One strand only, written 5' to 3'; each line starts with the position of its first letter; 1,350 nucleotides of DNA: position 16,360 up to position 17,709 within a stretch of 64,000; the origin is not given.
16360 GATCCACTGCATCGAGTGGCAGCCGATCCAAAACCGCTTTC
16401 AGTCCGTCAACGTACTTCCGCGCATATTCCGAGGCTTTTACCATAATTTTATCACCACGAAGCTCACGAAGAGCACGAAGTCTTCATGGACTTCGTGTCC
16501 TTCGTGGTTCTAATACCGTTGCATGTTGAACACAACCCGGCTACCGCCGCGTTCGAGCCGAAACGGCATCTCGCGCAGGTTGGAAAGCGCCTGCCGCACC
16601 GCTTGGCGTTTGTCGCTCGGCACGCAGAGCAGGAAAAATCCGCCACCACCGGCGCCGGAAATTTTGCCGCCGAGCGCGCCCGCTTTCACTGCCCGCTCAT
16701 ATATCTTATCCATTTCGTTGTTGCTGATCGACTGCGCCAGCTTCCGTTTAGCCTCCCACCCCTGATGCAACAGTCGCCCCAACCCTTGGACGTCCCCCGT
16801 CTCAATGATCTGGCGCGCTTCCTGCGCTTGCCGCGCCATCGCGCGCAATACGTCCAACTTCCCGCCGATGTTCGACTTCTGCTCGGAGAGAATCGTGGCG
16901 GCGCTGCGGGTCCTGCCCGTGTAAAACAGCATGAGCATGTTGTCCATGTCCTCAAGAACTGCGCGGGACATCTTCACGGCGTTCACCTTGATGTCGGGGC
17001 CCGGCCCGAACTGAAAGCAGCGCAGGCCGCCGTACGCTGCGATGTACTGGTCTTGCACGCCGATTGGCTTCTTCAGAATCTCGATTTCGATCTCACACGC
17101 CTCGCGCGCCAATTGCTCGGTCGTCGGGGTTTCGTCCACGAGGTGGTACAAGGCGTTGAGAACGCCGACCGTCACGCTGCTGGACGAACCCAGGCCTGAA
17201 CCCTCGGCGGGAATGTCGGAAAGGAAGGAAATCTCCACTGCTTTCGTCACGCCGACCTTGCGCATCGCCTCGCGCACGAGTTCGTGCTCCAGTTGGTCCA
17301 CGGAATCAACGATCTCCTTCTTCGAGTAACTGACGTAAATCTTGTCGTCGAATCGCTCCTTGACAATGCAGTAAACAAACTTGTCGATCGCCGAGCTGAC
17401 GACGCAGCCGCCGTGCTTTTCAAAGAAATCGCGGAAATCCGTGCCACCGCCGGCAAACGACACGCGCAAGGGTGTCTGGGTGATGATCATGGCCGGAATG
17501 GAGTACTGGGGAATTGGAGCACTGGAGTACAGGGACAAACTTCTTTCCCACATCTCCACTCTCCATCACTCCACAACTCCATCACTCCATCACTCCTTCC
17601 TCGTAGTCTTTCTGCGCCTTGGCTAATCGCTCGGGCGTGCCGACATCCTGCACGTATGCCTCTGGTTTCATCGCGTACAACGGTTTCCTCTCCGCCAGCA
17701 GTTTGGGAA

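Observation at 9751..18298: Candidate polyprenyl-phospho-heptose glycosylation system: two GT2/GT-C pairs next to a complete GDP-D-glycero-manno-heptose pathway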

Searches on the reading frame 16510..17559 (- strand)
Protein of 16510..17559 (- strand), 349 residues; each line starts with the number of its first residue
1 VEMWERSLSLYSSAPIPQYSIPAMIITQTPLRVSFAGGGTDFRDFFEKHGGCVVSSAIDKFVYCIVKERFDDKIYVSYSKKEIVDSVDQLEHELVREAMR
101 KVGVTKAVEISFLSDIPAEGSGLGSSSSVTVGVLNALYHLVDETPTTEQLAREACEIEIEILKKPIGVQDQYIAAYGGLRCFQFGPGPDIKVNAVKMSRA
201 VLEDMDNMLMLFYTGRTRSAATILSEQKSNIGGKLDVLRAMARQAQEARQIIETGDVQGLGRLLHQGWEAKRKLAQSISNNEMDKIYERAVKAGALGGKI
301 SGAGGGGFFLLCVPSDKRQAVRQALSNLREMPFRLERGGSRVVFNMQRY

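Call 4: search_protein_families(library=pfam, proteins=[window:16510-17559:-], max_evalue=0.01)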
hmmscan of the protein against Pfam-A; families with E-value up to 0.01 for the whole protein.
window:16510-17559:- (349 aa): 2 families
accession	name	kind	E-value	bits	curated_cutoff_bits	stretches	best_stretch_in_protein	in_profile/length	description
PF00288.32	GHMP_kinases_N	-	2.7e-16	60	22.3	1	96-178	8-87/87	GHMP kinases N terminal domain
PF08544.19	GHMP_kinases_C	-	4.2e-11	43.5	21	1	252-326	5-80/85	GHMP kinases C terminal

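Call 5: search_protein_families(library=ncbifam, proteins=[window:16510-17559:-], max_evalue=0.01)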
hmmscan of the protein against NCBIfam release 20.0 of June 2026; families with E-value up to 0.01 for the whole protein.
window:16510-17559:- (349 aa): 16 families
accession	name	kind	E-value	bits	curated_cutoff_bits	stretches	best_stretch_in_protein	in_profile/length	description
NF049969.1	GlMnHpPKinHddA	equivalog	1.1e-52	179.6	600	1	24-323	2-314/338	D-glycero-D-manno-heptose 7-phosphate kinase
NF009948.0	PRK13412.1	equivalog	1.9e-28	98.7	721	1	106-321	725-942/974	bifunctional fucokinase/fucose-1-phosphate guanylyltransferase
TIGR00549.1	mevalon_kin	equivalog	1.5e-27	96.8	163.05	1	50-310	16-274/276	mevalonate kinase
NF003036.0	PRK03926.1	equivalog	2.4e-21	76.1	403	1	54-327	25-281/302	mevalonate kinase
NF003006.0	PRK03817.1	equivalog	1.6e-16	60.3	443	2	244-330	245-330/352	galactokinase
TIGR00131.1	gal_kin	equivalog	5.5e-14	51.9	226.65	2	245-327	282-364/388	galactokinase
NF001816.0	PRK00555.1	equivalog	1.2e-12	47.5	509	2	246-326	258-337/363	galactokinase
NF003705.0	PRK05322.1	equivalog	1.4e-11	43.7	385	2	244-325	280-361/388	galactokinase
NF003472.0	PRK05101.1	equivalog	7.8e-10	38.2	499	1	18-177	14-181/382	galactokinase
NF002288.1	PRK01212.1-4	equivalog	1.3e-09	37.6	194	1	57-158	21-126/303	homoserine kinase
NF040957.1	Arch_PMK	equivalog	6.1e-08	32.5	500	1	50-310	19-284/316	phosphomevalonate kinase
NF040725.1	panto_kin_Meth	equivalog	7.7e-07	28.3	380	1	57-195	37-168/286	pantoate kinase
TIGR01920.1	Shik_kin_archae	equivalog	2.9e-06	26.9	126.85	1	76-157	38-118/266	shikimate kinase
TIGR00191.1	thrB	equivalog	1.5e-05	24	168.25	1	87-158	59-130/304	homoserine kinase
NF002870.0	PRK03188.1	equivalog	3.2e-05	22.8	286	1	242-328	205-286/310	4-(cytidine 5'-diphospho)-2-C-methyl-D-erythritol kinase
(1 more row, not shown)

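Call 15: search_solved_structures(query=window:16510-17559:-, max_evalue=0.00001, show_alignments=1)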
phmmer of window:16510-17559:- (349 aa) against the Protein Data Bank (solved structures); distinct sequences matched with E-value up to 0.00001: 17.
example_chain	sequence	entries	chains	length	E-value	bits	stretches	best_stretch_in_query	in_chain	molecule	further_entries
3k85_A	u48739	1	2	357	5.4e-50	173.9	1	24-336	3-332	D-glycero-D-manno-heptose 1-phosphate kinase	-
4usk_A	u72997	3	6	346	1.2e-44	156.4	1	22-324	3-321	PUTATIVE SUGAR KINASE | SUGAR KINASE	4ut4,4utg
4usm_A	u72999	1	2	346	2.3e-44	155.5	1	22-324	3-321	PUTATIVE SUGAR KINASE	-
4n3o_A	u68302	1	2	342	3.3e-42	148.4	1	25-325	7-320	Putative D-glycero-D-manno-heptose 7-phosphate kinase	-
9iip_A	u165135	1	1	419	2.9e-17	66.4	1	98-322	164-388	L-fucokinase/L-fucose-1-P guanylyltransferase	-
5yys_A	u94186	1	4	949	4.2e-16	62.5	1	99-322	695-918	L-fucokinase, L-fucose-1-P guanylyltransferase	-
9iit_A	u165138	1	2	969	4.5e-16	62.5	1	99-322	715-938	L-fucokinase/L-fucose-1-P guanylyltransferase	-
6mde_A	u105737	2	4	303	7e-13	52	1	94-326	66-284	Mevalonate kinase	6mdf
1s4e_A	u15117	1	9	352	7.9e-13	51.8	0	240-325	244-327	Galactokinase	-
4hac_A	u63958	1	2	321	9e-13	51.6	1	94-326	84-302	Mevalonate kinase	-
2cz9_A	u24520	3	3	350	9.2e-11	45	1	241-325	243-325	Probable galactokinase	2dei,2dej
1vis_A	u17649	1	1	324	5.2e-10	42.5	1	109-326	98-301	Mevalonate kinase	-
1kkh_A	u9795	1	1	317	7.4e-10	42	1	109-325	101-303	Mevalonate Kinase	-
2hfs_A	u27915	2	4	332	1.2e-09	41.4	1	111-325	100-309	Mevalonate kinase, putative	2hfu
8teb_A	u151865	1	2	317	2.8e-09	40.1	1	96-325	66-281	Mevalonate kinase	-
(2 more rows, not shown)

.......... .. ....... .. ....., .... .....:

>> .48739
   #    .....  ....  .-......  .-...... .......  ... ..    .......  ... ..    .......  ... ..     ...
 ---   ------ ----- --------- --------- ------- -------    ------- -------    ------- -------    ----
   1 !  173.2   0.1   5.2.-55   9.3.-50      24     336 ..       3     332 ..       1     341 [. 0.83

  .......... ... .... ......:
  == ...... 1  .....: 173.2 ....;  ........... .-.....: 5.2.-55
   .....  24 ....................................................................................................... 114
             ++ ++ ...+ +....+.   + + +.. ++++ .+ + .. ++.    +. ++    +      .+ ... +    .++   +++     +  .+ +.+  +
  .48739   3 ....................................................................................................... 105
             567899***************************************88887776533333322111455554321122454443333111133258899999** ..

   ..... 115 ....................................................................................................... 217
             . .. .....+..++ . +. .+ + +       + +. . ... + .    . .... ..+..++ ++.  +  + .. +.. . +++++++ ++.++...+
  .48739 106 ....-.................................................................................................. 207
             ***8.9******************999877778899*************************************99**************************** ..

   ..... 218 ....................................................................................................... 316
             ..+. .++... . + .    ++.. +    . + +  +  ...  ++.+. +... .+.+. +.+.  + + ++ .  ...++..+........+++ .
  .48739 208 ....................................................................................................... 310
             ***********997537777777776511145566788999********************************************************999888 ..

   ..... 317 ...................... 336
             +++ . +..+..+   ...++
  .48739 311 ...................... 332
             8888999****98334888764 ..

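Call 65: search_protein_representatives(protein=window:16510-17490:-)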
Query: 326 residues. Proteins with E-value up to 0.001 (for the whole library): 15205; up to 1e-10: 8107; up to 1e-30: 2880. The best 150 are listed.
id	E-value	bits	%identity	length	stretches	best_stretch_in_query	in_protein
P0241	1.3e-109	382.8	55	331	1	1-326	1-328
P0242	3.3e-109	381.5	54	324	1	1-325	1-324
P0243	3.0e-108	378.3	54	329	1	1-326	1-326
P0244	1.7e-105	369.3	53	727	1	1-322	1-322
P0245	2.0e-100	352.7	52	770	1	1-325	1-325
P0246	2.1e-98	346.0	53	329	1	1-321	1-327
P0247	2.6e-98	345.7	51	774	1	1-325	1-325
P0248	3.2e-96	338.8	50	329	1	1-325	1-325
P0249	1.5e-95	336.6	48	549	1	1-322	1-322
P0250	3.4e-92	325.6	50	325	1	1-323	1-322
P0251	6.2e-92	324.7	51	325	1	1-321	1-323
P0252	1.0e-90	320.7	50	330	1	1-322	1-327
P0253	1.1e-90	320.7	47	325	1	1-322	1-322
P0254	1.1e-89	317.4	46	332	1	1-325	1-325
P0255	1.4e-89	317.1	51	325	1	1-321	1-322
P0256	1.8e-88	313.4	48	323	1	1-321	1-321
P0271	1.8e-83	297.0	48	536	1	1-325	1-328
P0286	5.6e-80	285.5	44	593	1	1-321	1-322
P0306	3.5e-77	276.3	42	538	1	1-323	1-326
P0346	1.6e-73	264.3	46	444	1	9-322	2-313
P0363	3.0e-72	260.1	53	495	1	1-246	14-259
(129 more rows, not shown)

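Call 66: search_protein_families(library=pfam, proteins=[P0244, P0245, P0247, P0249, P0271, P0286, P0306, P0363, P0346], max_evalue=0.00001)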
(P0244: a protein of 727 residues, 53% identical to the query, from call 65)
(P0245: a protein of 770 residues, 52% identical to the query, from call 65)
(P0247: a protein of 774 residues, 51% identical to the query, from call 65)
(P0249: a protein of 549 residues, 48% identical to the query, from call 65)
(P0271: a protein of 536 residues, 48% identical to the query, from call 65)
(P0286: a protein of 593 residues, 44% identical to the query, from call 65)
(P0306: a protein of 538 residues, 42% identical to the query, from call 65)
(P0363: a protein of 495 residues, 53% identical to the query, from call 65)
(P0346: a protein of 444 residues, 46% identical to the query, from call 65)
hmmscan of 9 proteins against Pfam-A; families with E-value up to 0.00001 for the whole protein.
P0244 (727 aa): 7 families
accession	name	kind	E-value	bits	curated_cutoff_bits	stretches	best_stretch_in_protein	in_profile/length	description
PF13185.12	GAF_2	-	8.5e-17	62.1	28.6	1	586-716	5-127/136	GAF domain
PF13580.11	SIS_2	-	1.9e-16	60.8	27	1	370-492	17-138/138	SIS domain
PF00288.32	GHMP_kinases_N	-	3e-16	59.8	22.3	1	77-155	12-87/87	GHMP kinases N terminal domain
PF01590.32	GAF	-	5.4e-12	46.8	22.4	1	588-717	5-126/133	GAF domain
PF08544.19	GHMP_kinases_C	-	1.7e-11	44.8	21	1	227-304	3-81/85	GHMP kinases C terminal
PF01380.27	SIS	-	3.7e-07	30.4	25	0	447-514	43-110/131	SIS domain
PF13492.12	GAF_3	-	4.7e-07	30.7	27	1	587-717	4-120/129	GAF domain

P0245 (770 aa): 6 families
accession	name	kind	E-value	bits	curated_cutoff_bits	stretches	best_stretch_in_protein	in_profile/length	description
PF13580.11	SIS_2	-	4.3e-15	56.4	27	1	373-507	5-138/138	SIS domain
PF00288.32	GHMP_kinases_N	-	2.7e-14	53.6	22.3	1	75-155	10-87/87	GHMP kinases N terminal domain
PF08544.19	GHMP_kinases_C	-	1e-12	48.7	21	1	226-302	2-79/85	GHMP kinases C terminal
PF13185.12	GAF_2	-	7e-12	46.2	28.6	1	613-743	3-128/136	GAF domain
PF01590.32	GAF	-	2e-08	35.3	22.4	1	616-742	4-125/133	GAF domain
PF01380.27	SIS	-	2e-07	31.3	25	1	468-523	49-104/131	SIS domain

P0247 (774 aa): 6 families
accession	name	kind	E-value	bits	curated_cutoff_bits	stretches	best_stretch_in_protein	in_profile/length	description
PF13580.11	SIS_2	-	2.3e-16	60.5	27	1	386-520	2-138/138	SIS domain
PF00288.32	GHMP_kinases_N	-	3.5e-15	56.4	22.3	1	76-155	11-87/87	GHMP kinases N terminal domain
PF13185.12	GAF_2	-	1.2e-11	45.3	28.6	1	631-755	9-127/136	GAF domain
PF01590.32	GAF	-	1.1e-09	39.3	22.4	1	634-750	10-122/133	GAF domain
PF08544.19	GHMP_kinases_C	-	1.1e-09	39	21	1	226-305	2-79/85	GHMP kinases C terminal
PF01380.27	SIS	-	1.2e-09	38.5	25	1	475-539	43-107/131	SIS domain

P0249 (549 aa): 4 families
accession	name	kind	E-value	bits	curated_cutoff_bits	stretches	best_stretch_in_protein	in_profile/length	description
PF13580.11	SIS_2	-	7.8e-19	68.5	27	1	359-492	3-138/138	SIS domain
PF00288.32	GHMP_kinases_N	-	2.5e-15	56.9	22.3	1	77-155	12-87/87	GHMP kinases N terminal domain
PF01380.27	SIS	-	4.9e-12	46.2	25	1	451-514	47-110/131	SIS domain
PF08544.19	GHMP_kinases_C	-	1.5e-10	41.8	21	1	229-302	5-79/85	GHMP kinases C terminal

P0271 (536 aa): 4 families
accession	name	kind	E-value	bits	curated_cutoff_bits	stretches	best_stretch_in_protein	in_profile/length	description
PF13580.11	SIS_2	-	4.4e-19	69.3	27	1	348-482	2-138/138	SIS domain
PF08544.19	GHMP_kinases_C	-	7.4e-11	42.7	21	1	234-307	7-81/85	GHMP kinases C terminal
PF00288.32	GHMP_kinases_N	-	8.2e-11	42.4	22.3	1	81-155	15-87/87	GHMP kinases N terminal domain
PF01380.27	SIS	-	2.2e-07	31.2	25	0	437-502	43-108/131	SIS domain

P0286 (593 aa): 3 families
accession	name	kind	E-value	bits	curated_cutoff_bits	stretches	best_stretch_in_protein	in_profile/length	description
PF00535.33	Glycos_transf_2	-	5.3e-18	65.9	23.3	1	363-523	1-167/168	Glycosyl transferase family 2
PF00288.32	GHMP_kinases_N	-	1.5e-14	54.4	22.3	1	72-153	7-87/87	GHMP kinases N terminal domain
PF08544.19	GHMP_kinases_C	-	2.2e-08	34.8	21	1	228-302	3-78/85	GHMP kinases C terminal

P0306 (538 aa): 4 families
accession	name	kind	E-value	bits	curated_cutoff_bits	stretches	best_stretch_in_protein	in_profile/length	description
PF13580.11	SIS_2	-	6.8e-19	68.7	27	1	334-467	5-137/138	SIS domain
PF00288.32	GHMP_kinases_N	-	3.7e-14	53.1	22.3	1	73-155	7-87/87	GHMP kinases N terminal domain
PF08544.19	GHMP_kinases_C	-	2.8e-09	37.7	21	1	232-305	5-79/85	GHMP kinases C terminal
PF01380.27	SIS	-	8e-08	32.6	25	1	413-483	33-103/131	SIS domain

P0363 (495 aa): 1 family
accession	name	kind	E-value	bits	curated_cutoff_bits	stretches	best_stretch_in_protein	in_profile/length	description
PF00288.32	GHMP_kinases_N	-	7.4e-12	45.8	22.3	1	90-168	15-87/87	GHMP kinases N terminal domain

P0346 (444 aa): 2 families
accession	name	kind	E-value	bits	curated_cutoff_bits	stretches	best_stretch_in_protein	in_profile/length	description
PF00288.32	GHMP_kinases_N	-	1.5e-16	60.8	22.3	1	63-153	1-87/87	GHMP kinases N terminal domain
PF08544.19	GHMP_kinases_C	-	1.2e-12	48.5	21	1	221-294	5-79/85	GHMP kinases C terminal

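Call 70: list_cluster_members(proteins=[P0286, P0241, P0242, P0243, P0246, P0248, P0249, P0250])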
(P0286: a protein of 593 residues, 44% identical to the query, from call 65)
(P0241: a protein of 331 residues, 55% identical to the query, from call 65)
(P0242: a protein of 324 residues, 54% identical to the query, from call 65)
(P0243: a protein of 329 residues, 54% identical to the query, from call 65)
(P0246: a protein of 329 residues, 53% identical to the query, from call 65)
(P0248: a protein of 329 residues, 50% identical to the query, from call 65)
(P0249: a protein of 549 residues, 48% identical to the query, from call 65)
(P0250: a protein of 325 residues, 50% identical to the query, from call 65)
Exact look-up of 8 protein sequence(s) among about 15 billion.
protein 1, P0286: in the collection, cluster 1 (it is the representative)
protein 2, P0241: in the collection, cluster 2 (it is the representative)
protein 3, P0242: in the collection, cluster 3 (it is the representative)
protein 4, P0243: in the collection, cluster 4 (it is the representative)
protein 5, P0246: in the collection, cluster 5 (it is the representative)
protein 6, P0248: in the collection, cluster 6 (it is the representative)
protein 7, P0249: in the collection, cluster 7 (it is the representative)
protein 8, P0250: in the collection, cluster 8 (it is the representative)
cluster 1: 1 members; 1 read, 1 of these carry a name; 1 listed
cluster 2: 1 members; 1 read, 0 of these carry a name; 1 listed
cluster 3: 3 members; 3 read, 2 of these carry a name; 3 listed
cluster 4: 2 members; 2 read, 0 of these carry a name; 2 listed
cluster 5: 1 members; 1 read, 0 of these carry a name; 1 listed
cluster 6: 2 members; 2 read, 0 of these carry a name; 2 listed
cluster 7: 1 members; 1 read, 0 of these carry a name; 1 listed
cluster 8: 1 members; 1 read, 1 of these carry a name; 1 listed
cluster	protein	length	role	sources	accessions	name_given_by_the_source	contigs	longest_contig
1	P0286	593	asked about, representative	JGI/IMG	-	D-glycero-alpha-D-manno-heptose-7-phosphate kinase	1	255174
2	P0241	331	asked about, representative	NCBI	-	-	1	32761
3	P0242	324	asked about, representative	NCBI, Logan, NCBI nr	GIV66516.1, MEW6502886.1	MAG: GHMP kinase [Chloroflexota bacterium] | MAG: GHMP kinase [Bellilinea sp.]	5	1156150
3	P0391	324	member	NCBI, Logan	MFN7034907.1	MAG: GHMP kinase [Bellilinea sp.]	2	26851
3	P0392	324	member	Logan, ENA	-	-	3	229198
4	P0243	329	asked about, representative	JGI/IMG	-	-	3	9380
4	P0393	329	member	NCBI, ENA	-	-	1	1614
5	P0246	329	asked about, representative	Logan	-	-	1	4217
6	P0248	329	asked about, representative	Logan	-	-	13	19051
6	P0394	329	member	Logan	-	-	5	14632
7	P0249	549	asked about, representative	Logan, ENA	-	-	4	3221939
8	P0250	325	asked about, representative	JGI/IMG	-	D-glycero-alpha-D-manno-heptose-7-phosphate kinase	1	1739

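Call 72: find_homologous_proteins(query=A3)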
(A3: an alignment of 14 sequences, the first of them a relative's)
Query A3 (14 sequences) (593 aa, profile of the alignment): 7869 proteins with E <= 0.001 among 8000 candidates; the best 120 are listed.
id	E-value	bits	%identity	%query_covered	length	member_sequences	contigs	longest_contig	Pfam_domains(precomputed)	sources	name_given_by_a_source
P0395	5.3e-147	507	-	-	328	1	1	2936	PF00288.33,PF08544.19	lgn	-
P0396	5.4e-147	507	52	55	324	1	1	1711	PF00288.33,PF08544.19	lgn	-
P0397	5.6e-146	504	48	55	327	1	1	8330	PF00288.33,PF08544.19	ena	-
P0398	1.1e-145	503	-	-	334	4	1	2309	PF00288.33,PF08544.19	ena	-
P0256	3.1e-145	502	50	54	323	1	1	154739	PF00288.33,PF08544.19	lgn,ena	-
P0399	7.9e-145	500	50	55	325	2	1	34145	PF00288.33,PF08544.19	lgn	-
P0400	1.1e-144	500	-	-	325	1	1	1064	PF00288.33,PF08544.19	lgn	-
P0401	3.6e-144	498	50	54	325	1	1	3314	PF00288.33,PF08544.19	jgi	jgi:D-glycero-alpha-D-manno-heptose-7-phosphate kinase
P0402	3.6e-144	498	52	55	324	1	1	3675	PF00288.33,PF08544.19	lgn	-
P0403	4.2e-144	498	48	55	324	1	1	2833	PF00288.33,PF08544.19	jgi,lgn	-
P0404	5.8e-144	497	49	54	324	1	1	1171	PF00288.33,PF08544.19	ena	-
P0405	7.1e-144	497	-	-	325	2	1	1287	PF00288.33,PF08544.19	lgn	-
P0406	9.3e-144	497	51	55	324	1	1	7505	PF00288.33,PF08544.19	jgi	-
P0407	1.6e-143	496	50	54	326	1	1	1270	PF00288.33,PF08544.19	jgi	jgi:D-glycero-alpha-D-manno-heptose-7-phosphate kinase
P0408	2.6e-143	495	50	55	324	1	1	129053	PF00288.33,PF08544.19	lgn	-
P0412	1.4e-142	493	48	55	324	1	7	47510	PF00288.33,PF08544.19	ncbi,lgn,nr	ncbi:GHMP kinase [Candidatus Woesearchaeota archaeon]|nr:GHMP kinase [Candidatus Woesearchaeota arch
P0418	1.2e-141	490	51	54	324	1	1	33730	PF00288.33,PF08544.19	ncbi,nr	ncbi:MAG: GHMP kinase [Phycisphaerae bacterium]|nr:GHMP kinase [Phycisphaerae bacterium]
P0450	4.3e-139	481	49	54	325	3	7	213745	PF00288.33,PF08544.19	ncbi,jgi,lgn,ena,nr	ncbi:MAG: GHMP kinase [Nitrospirae bacterium]|nr:GHMP kinase [Nitrospirota bacterium] MCL5976723.1 G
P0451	4.5e-139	481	50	54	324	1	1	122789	PF00288.33,PF08544.19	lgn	-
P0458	6.9e-139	481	-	-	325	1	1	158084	PF00288.33,PF08544.19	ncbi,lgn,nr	ncbi:MAG: GHMP kinase [Chloroflexi bacterium]|nr:GHMP kinase [Chloroflexota bacterium]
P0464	1.2e-138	480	51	55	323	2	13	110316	PF00288.33,PF08544.19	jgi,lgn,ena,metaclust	metaclust:\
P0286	1.5e-136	473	100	100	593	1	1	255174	PF00288.33,PF08544.19,PF00535.33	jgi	jgi:D-glycero-alpha-D-manno-heptose-7-phosphate kinase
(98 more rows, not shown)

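Call 73: find_encoding_contigs(protein=P0286, flank=10000, max_places=1)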
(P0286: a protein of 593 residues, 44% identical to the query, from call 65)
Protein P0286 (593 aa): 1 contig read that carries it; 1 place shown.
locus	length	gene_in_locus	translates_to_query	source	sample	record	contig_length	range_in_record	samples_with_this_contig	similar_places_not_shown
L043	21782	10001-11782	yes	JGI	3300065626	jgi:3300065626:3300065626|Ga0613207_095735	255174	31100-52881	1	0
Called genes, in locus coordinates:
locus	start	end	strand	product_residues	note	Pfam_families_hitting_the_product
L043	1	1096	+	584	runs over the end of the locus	PF00580:UvrD-helicase, PF01443:Viral_helicase1 (faint), PF13245:AAA_19, PF13604:AAA_30 (faint), PF13361:UvrD_C, PF13538:UvrD_C_2 (weak)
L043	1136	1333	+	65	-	-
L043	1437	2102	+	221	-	PF00072:Response_reg, PF00486:Trans_reg_C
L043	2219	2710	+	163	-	-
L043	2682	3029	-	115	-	-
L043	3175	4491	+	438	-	PF01593:Amino_oxidase (weak), PF13450:NAD_binding_8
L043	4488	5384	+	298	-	PF01370:Epimerase, PF04321:RmlD_sub_bind, PF16363:GDP_Man_Dehyd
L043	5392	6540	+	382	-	PF01041:DegT_DnrJ_EryC1, PF00155:Aminotran_1_2 (faint)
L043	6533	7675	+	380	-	PF01041:DegT_DnrJ_EryC1, PF01212:Beta_elim_lyase, PF00266:Aminotran_5 (weak)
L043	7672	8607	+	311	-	PF00106:adh_short (faint), PF01073:3Beta_HSD, PF01370:Epimerase, PF02719:Polysacc_synt_2, PF04321:RmlD_sub_bind, PF07993:NAD_binding_4 (faint), PF13460:NAD_binding_10, PF16363:GDP_Man_Dehyd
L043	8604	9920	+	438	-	PF00483:NTP_transferase, PF12804:NTP_transf_3, PF00702:Hydrolase (weak), PF08645:PNK3P (weak), PF13419:HAD_2 (weak), PF13242:Hydrolase_like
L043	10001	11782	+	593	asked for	PF00288:GHMP_kinases_N, PF08544:GHMP_kinases_C, PF00535:Glycos_transf_2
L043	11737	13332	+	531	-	PF13231:PMT_2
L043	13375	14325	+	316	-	PF10648:Gmad2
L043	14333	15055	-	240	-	PF00106:adh_short, PF13561:adh_short_C2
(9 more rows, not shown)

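Call 74: find_encoding_contigs(protein=P0418, flank=10000, max_places=1)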
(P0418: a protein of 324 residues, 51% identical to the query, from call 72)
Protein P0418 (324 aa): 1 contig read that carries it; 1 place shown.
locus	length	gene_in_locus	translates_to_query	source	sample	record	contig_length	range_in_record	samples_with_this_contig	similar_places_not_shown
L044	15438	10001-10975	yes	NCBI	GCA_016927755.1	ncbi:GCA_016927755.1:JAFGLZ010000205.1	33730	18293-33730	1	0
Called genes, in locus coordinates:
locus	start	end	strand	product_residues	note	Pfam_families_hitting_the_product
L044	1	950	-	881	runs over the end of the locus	PF21231:GH141_M (faint), PF05048:NosD (weak), PF13229:Beta_helix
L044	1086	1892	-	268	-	PF13847:Methyltransf_31 (weak), PF08241:Methyltransf_11, PF08242:Methyltransf_12 (weak), PF13649:Methyltransf_25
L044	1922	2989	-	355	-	PF00135:COesterase (weak), PF20434:BD-FAE, PF07859:Abhydrolase_3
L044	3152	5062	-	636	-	PF13229:Beta_helix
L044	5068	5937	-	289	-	PF01048:PNP_UDP_1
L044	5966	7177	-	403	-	PF03315:SDH_beta, PF03313:SDH_alpha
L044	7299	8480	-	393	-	PF13859:BNR_3 (weak), PF24316:Tli3 (faint), PF13088:BNR_2, PF02012:BNR (faint)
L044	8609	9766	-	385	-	PF13439:Glyco_transf_4, PF13477:Glyco_trans_4_2, PF13579:Glyco_trans_4_4, PF00534:Glycos_transf_1, PF13692:Glyco_trans_1_4, PF13524:Glyco_trans_1_2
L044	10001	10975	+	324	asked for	PF00288:GHMP_kinases_N, PF08544:GHMP_kinases_C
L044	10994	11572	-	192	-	PF00702:Hydrolase, PF13344:Hydrolase_6 (weak), PF13419:HAD_2 (weak), PF13242:Hydrolase_like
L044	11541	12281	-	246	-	PF00483:NTP_transferase, PF12804:NTP_transf_3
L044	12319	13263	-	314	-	PF01073:3Beta_HSD, PF01370:Epimerase, PF02719:Polysacc_synt_2, PF04321:RmlD_sub_bind, PF13460:NAD_binding_10, PF16363:GDP_Man_Dehyd, PF07993:NAD_binding_4 (weak)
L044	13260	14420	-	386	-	PF13439:Glyco_transf_4, PF13477:Glyco_trans_4_2 (weak), PF13579:Glyco_trans_4_4, PF20706:GT4-conflict (weak), PF00534:Glycos_transf_1, PF13524:Glyco_trans_1_2, PF13692:Glyco_trans_1_4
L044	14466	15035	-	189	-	PF13580:SIS_2, PF01380:SIS (weak)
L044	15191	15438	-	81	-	?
